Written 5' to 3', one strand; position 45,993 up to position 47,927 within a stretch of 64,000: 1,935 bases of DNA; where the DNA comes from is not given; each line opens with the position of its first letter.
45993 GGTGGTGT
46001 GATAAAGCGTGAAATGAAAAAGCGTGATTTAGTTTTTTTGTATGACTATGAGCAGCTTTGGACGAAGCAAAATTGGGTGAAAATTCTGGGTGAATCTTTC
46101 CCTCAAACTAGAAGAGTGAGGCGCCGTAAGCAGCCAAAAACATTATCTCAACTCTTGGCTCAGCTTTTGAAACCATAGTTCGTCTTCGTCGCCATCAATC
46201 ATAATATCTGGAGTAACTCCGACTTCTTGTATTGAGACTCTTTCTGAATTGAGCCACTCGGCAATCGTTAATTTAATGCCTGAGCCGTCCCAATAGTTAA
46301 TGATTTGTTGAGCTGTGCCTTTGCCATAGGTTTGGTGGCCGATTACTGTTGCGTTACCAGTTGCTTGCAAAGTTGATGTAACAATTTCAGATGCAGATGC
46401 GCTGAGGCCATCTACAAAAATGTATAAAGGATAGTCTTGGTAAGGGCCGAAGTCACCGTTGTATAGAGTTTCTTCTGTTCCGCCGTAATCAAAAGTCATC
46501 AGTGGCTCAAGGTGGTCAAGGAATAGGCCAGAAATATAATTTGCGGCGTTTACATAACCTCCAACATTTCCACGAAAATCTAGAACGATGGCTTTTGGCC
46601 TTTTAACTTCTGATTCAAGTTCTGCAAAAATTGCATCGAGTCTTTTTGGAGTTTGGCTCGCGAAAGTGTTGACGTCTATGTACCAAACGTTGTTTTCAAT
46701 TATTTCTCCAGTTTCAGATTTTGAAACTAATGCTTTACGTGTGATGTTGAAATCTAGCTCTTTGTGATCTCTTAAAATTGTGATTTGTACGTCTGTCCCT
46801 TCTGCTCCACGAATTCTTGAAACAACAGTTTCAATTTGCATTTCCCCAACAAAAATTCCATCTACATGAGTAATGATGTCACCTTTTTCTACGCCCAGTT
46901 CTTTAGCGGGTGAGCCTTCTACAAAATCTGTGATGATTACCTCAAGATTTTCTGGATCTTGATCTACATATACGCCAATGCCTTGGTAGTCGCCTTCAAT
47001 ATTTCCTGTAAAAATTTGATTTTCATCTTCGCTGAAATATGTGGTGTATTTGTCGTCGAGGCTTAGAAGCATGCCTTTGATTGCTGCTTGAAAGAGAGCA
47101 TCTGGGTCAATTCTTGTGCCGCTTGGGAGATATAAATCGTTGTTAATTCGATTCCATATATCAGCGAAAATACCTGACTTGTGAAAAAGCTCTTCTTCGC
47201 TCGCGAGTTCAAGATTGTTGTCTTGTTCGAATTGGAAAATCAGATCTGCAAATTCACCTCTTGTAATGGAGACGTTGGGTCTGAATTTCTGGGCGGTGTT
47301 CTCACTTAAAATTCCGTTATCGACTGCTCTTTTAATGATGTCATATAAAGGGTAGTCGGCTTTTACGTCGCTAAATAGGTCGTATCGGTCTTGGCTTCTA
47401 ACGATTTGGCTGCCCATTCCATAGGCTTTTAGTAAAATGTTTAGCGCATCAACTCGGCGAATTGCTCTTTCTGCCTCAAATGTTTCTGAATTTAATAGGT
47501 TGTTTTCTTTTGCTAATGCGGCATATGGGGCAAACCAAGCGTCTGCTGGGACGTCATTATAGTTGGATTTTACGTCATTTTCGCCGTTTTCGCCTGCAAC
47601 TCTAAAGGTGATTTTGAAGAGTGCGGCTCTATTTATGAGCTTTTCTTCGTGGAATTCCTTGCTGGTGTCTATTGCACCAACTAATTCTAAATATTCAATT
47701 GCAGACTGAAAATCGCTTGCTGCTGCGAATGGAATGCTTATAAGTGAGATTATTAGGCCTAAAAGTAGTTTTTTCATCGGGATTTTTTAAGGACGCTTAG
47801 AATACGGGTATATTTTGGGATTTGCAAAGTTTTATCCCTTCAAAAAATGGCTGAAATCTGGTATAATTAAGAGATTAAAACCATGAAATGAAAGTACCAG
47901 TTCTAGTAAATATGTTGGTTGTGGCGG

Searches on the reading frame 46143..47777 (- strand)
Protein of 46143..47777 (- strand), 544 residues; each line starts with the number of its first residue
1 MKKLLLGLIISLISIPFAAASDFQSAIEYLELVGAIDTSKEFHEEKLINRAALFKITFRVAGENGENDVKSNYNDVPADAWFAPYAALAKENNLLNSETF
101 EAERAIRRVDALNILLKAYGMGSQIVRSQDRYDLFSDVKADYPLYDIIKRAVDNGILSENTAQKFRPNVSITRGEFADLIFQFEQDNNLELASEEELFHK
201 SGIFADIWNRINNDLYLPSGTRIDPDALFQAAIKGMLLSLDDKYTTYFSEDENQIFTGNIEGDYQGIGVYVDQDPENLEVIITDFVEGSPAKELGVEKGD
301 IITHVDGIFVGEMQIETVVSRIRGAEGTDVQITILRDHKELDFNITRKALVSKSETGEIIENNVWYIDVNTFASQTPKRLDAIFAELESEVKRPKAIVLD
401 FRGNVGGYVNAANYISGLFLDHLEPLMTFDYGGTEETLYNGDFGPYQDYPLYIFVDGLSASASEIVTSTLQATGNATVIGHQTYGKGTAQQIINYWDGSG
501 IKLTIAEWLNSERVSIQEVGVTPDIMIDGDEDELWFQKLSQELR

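Call 90: search_protein_families(library=pfam, proteins=[window:46143-47777:-], max_evalue=0.00001)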
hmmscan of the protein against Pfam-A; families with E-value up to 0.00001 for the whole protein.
window:46143-47777:- (544 aa): 5 families
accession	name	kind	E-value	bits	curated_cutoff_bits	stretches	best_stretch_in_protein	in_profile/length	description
PF03572.23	Peptidase_S41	-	4e-36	124.5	24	1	364-526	2-164/165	Peptidase family S41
PF13180.12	PDZ_2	-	9.7e-11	42.2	27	1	267-345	3-78/80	PDZ domain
PF00395.25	SLH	-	3.3e-10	40.2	20.8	1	135-177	2-44/44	S-layer homology domain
PF17820.7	PDZ_6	-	5.9e-10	39.2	27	1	281-336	1-54/54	PDZ domain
PF00595.29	PDZ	-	1.8e-07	31.9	23.2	1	265-334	10-80/81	PDZ domain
